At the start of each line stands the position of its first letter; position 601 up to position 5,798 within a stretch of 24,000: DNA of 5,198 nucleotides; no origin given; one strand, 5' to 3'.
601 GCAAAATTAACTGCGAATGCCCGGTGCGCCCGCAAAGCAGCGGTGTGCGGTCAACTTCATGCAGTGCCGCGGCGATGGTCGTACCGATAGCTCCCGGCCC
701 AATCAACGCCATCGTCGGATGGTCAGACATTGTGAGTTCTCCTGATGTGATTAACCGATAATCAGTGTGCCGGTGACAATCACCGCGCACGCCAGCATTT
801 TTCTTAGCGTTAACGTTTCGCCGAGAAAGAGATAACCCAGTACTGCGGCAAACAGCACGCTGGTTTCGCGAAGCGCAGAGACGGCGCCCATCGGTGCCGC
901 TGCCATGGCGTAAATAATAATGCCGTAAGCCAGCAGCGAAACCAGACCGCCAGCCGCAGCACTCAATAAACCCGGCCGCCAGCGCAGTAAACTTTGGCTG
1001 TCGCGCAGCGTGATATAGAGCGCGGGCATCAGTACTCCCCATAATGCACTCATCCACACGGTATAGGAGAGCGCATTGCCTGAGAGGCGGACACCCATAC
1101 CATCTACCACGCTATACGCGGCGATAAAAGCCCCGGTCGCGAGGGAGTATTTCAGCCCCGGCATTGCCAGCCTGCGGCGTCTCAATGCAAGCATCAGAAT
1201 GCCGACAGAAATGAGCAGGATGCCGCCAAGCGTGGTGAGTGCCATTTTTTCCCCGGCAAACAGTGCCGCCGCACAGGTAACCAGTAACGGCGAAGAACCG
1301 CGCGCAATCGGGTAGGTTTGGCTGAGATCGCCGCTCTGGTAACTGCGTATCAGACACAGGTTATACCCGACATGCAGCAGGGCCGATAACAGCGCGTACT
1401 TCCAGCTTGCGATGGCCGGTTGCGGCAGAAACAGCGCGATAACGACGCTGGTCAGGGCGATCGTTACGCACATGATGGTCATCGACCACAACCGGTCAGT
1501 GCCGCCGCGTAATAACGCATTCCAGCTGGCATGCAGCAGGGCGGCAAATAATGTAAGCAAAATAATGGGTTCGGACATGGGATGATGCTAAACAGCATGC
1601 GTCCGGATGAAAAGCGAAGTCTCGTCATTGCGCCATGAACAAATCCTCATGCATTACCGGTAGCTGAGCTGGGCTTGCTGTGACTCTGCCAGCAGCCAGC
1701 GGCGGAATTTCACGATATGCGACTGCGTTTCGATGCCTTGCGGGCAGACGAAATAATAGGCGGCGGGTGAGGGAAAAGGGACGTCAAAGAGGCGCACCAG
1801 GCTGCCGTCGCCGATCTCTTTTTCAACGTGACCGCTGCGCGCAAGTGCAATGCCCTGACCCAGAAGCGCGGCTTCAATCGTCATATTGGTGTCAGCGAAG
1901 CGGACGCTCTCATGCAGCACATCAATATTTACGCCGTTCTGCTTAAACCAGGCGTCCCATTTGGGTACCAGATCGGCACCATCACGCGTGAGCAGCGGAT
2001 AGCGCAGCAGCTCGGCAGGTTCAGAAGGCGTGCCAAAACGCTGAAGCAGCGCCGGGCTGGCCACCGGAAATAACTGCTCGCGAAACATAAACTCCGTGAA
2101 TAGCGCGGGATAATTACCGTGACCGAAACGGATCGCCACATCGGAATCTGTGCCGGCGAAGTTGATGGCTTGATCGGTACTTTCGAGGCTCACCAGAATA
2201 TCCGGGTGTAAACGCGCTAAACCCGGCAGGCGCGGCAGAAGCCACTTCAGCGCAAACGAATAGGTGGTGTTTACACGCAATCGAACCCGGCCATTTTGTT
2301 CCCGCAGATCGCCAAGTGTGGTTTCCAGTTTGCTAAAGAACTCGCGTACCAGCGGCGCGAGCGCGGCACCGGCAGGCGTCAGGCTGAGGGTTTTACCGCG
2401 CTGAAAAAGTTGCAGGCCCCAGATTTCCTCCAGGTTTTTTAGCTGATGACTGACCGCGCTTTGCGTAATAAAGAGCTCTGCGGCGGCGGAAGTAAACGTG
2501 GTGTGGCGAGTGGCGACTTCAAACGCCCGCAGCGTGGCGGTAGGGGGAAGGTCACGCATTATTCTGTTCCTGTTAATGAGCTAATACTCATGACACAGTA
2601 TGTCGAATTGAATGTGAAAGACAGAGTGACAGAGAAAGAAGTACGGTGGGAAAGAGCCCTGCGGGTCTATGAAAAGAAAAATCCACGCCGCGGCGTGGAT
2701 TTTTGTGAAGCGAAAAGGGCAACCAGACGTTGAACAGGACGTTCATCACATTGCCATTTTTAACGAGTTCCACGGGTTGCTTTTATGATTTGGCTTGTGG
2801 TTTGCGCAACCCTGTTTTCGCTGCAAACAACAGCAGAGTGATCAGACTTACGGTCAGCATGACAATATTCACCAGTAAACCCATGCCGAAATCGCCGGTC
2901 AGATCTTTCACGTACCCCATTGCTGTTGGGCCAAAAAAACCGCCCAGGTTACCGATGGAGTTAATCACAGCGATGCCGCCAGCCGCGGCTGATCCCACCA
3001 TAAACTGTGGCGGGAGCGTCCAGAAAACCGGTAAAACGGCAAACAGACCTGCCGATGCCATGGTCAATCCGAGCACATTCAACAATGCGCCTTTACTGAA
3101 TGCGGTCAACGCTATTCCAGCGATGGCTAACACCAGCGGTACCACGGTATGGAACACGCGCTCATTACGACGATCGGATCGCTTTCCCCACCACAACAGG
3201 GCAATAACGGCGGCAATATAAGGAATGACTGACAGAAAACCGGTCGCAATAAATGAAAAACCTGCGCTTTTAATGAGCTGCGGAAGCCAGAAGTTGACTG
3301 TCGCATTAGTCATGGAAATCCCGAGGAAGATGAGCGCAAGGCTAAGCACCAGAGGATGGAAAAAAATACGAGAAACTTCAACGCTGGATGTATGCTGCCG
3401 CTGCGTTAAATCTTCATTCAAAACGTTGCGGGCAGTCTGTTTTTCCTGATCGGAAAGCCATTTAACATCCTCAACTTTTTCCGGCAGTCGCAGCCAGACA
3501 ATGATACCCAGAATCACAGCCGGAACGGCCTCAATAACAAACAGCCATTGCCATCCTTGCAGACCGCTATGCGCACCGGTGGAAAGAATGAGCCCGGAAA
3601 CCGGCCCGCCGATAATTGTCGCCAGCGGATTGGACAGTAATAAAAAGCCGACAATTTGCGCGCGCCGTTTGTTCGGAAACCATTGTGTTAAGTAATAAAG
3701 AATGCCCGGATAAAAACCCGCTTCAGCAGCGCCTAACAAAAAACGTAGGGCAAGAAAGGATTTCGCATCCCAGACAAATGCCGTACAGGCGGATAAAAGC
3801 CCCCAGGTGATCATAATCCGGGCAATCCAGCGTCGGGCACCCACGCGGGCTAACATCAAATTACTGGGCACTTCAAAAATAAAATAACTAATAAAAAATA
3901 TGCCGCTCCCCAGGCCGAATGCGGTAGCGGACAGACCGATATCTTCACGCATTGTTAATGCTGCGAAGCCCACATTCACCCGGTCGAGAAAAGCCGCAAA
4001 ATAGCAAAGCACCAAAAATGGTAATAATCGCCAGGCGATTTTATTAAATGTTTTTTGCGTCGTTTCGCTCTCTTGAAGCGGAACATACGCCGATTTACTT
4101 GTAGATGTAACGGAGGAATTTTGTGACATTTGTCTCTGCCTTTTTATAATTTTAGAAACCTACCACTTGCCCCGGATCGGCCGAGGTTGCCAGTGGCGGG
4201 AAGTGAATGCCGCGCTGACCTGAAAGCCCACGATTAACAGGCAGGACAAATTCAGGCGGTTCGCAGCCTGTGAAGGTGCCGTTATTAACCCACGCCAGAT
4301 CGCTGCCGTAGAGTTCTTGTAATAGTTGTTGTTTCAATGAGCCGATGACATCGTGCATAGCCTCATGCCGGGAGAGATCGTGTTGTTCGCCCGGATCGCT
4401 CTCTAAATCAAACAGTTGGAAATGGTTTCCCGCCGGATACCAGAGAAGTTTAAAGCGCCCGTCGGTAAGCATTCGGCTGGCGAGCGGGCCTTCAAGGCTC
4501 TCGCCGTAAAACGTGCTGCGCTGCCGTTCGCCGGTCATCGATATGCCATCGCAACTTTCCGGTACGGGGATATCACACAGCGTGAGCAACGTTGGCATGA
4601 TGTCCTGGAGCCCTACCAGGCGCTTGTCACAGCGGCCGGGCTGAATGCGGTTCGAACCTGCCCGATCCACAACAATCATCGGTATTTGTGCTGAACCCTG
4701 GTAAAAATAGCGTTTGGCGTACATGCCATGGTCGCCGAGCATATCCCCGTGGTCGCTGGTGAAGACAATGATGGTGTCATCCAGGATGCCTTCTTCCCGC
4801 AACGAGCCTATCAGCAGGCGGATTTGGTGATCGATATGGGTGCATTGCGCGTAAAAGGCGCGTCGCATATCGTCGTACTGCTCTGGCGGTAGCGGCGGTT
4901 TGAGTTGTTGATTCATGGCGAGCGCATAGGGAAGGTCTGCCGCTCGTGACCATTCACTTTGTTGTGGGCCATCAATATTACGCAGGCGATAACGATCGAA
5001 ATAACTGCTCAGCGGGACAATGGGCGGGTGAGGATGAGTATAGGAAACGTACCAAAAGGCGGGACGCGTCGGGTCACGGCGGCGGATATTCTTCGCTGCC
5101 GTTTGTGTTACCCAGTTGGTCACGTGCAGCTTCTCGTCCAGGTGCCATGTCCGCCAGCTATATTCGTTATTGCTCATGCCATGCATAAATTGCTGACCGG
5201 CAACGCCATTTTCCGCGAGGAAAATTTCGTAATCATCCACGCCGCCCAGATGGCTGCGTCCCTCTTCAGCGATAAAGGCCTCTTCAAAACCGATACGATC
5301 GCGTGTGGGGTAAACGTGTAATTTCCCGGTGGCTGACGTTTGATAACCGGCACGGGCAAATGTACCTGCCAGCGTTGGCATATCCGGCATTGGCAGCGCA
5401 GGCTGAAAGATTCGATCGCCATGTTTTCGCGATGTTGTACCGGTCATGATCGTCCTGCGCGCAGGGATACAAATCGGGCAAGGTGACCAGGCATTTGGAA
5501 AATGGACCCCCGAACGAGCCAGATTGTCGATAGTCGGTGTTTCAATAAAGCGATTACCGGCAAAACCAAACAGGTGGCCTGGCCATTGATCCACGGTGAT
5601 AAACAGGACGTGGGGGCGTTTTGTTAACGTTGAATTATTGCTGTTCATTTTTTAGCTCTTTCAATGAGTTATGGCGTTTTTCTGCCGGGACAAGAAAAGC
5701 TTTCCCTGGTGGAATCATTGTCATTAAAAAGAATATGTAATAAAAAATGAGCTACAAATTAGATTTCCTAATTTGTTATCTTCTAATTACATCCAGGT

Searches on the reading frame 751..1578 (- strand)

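Call 15: search_protein_families(library=ncbifam, proteins=[window:751-1578:-], max_evalue=1e-10)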
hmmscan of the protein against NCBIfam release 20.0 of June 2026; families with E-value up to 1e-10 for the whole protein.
window:751-1578:- (275 aa): 2 families
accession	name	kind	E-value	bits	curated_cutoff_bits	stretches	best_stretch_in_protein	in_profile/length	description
TIGR03340.1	phn_DUF6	hypoth_equivalog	4.4e-43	147.9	288.15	1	7-273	4-280/281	phosphonate utilization associated putative membrane protein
TIGR00950.1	2A78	equivalog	1.2e-11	44.6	230.2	1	31-272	19-264/264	carboxylate/amino acid/amine transporter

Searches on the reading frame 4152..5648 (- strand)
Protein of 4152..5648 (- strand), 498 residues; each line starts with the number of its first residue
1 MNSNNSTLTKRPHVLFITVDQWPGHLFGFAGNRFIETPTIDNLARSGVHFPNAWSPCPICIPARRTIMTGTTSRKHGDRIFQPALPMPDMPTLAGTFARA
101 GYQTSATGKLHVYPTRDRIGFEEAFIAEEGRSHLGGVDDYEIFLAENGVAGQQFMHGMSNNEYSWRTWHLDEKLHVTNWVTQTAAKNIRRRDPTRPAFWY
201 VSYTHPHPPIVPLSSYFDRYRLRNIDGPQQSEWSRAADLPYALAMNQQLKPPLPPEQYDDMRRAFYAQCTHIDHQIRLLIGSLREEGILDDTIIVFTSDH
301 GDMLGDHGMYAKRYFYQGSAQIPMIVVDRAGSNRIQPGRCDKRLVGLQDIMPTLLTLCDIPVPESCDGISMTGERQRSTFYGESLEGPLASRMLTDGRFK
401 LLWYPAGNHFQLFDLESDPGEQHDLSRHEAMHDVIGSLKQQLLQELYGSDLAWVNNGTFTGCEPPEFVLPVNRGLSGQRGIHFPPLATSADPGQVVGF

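Call 3: search_protein_families(library=pfam, proteins=[window:4152-5648:-])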
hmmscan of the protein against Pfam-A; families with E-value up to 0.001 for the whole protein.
window:4152-5648:- (498 aa): 3 families
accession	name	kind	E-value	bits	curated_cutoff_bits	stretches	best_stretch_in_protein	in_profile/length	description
PF00884.28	Sulfatase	-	2.7e-39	135.7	25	1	12-359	1-300/301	Sulfatase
PF16347.10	SGSH_C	-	2.8e-15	57.2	29.3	1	305-444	1-150/154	N-sulphoglucosamine sulphohydrolase, C-terminal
PF01663.27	Phosphodiest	-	4.1e-07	30.3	23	0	14-77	1-61/342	Type I phosphodiesterase / nucleotide pyrophosphatase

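Call 4: search_protein_families(library=ncbifam, proteins=[window:4152-5648:-])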
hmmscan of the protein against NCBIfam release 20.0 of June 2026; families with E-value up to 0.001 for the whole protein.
window:4152-5648:- (498 aa): 6 families
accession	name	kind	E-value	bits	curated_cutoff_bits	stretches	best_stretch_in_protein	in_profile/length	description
NF010322.0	PRK13759.1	equivalog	1.8e-124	415.9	481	1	9-462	4-473/486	arylsulfatase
NF052527.1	Mn_arylsulf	exception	2.7e-83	280.5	850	1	11-460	1-466/479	manganese-dependent arylsulfatase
TIGR03417.1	chol_sulfatase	equivalog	2e-62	211.7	433.45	1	11-442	2-436/500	choline-sulfatase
NF045661.1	HdlasePehA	equivalog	1.7e-41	142.4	900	2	171-371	177-388/506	phosphoric/sulfuric ester hydrolase PehA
NF038282.1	LapC_YejM_PbgA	exception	2.3e-06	26.2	825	1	260-355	409-497/584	LPS biosynthesis-modulating metalloenzyme YejM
NF028537.1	P_eth_NH2_trans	domain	0.0004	19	500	1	271-360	419-514/527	phosphoethanolamine--lipid A transferase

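Call 81: search_solved_structures(query=window:4155-5648:-, max_evalue=1e-30)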
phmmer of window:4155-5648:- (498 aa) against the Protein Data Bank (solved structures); distinct sequences matched with E-value up to 1e-30: 6.
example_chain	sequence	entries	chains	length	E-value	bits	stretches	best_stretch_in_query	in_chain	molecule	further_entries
9koq_A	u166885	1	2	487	8.8e-71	242.4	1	10-459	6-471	Sulfatase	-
7oz8_AAA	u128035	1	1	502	2.7e-62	214.4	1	8-455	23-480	Choline-sulfatase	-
6fny_A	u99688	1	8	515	3.7e-41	144.7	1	8-427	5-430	Choline-sulfatase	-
7pth_A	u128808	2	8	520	8.2e-40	140.2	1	9-427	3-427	Choline sulfatase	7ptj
6g5z_A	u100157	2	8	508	2.7e-39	138.6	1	11-427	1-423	Choline-sulfatase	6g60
4upi_A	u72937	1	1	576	2.4e-34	122.2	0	161-358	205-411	SULFATASE FAMILY PROTEIN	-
